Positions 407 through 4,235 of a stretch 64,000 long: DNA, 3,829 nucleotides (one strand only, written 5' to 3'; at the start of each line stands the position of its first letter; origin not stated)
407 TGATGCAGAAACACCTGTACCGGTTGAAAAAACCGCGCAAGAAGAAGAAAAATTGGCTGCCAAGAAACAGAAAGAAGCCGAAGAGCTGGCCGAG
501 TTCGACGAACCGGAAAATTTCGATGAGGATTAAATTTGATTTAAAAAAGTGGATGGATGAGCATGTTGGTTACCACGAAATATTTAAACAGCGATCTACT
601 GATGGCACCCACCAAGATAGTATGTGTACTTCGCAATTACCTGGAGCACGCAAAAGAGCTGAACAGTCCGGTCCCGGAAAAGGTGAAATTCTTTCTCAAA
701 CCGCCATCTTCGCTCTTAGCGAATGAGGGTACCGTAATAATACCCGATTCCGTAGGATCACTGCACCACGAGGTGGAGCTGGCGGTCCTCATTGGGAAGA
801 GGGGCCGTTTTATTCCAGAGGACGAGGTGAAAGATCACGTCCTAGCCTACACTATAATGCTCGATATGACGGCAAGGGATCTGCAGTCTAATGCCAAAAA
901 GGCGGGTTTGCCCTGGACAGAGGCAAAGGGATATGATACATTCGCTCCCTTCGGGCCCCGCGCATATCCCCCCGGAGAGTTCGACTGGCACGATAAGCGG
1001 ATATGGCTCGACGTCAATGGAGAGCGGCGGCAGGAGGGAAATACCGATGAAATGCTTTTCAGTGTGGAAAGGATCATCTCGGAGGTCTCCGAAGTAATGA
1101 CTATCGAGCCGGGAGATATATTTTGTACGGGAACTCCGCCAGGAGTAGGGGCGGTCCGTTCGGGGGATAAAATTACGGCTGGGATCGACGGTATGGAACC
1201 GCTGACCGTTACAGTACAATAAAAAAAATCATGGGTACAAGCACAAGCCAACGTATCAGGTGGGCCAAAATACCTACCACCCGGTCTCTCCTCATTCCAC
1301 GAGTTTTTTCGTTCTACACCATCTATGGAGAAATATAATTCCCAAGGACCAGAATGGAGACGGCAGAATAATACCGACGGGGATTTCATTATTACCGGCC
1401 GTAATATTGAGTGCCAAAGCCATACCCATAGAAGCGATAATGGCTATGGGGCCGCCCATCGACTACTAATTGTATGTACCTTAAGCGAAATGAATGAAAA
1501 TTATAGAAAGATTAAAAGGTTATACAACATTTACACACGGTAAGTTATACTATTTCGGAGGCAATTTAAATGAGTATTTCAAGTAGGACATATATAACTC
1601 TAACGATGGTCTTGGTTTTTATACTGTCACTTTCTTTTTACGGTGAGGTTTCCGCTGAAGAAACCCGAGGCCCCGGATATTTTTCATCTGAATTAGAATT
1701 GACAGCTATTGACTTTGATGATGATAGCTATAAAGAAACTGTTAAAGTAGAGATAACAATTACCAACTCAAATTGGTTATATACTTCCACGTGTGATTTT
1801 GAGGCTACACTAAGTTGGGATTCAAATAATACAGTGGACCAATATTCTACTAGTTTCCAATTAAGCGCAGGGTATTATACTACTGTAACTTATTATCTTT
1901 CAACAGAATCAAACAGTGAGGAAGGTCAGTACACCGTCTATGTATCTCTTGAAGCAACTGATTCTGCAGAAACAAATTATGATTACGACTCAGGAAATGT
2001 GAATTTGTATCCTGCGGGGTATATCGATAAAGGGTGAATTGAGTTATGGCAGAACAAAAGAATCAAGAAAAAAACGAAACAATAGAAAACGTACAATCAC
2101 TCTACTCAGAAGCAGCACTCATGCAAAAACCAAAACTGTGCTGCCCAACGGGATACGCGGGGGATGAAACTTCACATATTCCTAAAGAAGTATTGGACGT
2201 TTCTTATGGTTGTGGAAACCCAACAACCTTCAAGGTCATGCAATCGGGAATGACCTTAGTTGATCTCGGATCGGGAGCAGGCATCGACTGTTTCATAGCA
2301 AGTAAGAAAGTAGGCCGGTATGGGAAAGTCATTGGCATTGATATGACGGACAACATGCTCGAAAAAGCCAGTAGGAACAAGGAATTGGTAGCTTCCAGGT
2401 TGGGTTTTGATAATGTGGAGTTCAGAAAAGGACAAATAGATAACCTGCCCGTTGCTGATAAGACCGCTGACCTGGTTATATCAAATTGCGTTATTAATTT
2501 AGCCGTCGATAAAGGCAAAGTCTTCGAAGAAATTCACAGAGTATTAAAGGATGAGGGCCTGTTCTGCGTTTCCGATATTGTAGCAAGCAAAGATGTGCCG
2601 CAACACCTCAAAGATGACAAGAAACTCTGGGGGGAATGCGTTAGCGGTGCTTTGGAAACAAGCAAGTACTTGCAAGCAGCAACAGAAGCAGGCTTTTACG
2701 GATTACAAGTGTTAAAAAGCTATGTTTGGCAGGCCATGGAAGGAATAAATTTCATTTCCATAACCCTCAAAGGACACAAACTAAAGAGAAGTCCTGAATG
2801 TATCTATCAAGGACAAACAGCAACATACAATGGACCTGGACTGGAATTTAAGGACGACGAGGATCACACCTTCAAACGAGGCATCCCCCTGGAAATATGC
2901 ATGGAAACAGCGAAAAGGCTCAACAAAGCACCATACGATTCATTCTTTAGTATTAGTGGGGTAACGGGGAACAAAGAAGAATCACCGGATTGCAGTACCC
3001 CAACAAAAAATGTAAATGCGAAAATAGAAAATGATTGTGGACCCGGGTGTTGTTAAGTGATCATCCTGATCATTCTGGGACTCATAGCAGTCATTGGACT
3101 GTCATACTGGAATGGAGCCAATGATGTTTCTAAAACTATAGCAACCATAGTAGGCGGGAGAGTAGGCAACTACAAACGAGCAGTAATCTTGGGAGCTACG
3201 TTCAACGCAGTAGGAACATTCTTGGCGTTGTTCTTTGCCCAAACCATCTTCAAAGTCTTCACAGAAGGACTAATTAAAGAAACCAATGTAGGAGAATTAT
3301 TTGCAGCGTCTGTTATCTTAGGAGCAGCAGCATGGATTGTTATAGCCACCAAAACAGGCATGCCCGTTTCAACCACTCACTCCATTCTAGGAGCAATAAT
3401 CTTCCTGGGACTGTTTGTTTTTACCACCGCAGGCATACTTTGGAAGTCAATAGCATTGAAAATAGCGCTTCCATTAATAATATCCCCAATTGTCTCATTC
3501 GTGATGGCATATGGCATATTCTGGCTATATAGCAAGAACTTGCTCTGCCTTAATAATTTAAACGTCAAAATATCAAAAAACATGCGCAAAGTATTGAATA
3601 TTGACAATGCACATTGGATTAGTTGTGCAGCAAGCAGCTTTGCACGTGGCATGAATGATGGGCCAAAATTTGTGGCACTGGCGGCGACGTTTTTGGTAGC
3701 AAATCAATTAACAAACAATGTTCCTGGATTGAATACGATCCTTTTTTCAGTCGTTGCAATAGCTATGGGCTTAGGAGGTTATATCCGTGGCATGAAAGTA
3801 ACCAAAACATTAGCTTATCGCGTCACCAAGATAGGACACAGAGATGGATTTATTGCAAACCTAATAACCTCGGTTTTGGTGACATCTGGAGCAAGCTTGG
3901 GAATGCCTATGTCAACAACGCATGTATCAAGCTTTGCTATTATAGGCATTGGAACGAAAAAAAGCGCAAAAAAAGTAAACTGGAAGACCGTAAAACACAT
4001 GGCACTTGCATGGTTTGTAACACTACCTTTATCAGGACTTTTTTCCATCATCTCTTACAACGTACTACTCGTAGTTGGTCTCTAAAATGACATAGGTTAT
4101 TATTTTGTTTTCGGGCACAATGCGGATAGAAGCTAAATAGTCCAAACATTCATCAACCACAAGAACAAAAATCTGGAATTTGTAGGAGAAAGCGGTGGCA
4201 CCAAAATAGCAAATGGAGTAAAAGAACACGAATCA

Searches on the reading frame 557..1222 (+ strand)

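Call 64: search_protein_families(library=pfam, proteins=[window:557-1222:+], max_evalue=0.001)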
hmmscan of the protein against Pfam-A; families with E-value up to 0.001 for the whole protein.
window:557-1222:+ (221 aa): 1 family
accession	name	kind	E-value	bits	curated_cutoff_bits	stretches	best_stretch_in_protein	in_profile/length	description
PF01557.24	FAA_hydrolase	-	2.4e-63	214.1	23.9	1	20-220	1-213/214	Fumarylacetoacetate (FAA) hydrolase C-terminal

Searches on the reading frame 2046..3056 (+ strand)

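Call 64: search_protein_families(library=pfam, proteins=[window:2046-3056:+], max_evalue=0.001)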
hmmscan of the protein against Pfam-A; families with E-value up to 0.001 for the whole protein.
window:2046-3056:+ (336 aa): 11 families
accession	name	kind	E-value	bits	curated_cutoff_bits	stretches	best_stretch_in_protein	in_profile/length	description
PF13847.12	Methyltransf_31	-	1.2e-36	126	27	1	67-215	3-144/145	Methyltransferase domain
PF08241.18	Methyltransf_11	-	6.7e-19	68.8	21.2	1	72-174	1-94/95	Methyltransferase domain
PF13649.12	Methyltransf_25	-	4.1e-16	59.9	27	1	72-171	2-97/97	Methyltransferase domain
PF01209.24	Ubie_methyltran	-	1.3e-12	48.1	20.1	1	65-177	45-153/233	ubiE/COQ5 methyltransferase family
PF08242.18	Methyltransf_12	-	1.9e-10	41.8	30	1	72-173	1-98/98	Methyltransferase domain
PF13489.12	Methyltransf_23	-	1.1e-07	32.1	27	1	66-188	21-129/164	Methyltransferase domain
PF06325.19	PrmA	-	4.6e-07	30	22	1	64-182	158-265/296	Ribosomal protein L11 methyltransferase (PrmA)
PF01135.25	PCMT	-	3.3e-06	27.5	20.3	1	65-129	71-131/210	Protein-L-isoaspartate(D-aspartate) O-methyltransferase (PCMT)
PF01728.25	FtsJ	-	6.1e-05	23.5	24.1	1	61-154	15-105/181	FtsJ-like methyltransferase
PF05148.21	Methyltransf_8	-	0.00028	21.3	27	1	120-194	102-176/219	Hypothetical methyltransferase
PF13679.12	Methyltransf_32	-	0.00052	20.4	27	0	66-142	24-103/143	Methyltransferase domain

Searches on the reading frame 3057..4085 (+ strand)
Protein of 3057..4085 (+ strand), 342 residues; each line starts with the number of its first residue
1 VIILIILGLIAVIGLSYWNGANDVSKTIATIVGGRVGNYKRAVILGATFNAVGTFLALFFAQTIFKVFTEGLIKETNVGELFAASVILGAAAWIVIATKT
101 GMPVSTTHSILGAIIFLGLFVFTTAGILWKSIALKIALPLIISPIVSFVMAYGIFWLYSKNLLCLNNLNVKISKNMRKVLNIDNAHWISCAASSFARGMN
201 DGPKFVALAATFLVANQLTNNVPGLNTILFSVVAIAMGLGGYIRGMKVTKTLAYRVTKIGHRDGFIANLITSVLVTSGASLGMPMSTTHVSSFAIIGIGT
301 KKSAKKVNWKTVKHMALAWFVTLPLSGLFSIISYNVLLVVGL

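Call 64: search_protein_families(library=pfam, proteins=[window:3057-4085:+], max_evalue=0.001)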
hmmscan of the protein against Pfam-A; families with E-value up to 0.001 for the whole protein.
window:3057-4085:+ (342 aa): 1 family
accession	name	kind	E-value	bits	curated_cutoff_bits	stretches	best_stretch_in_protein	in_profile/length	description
PF01384.25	PHO4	-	2.1e-62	211.6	33.7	1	19-330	1-350/350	Phosphate transporter family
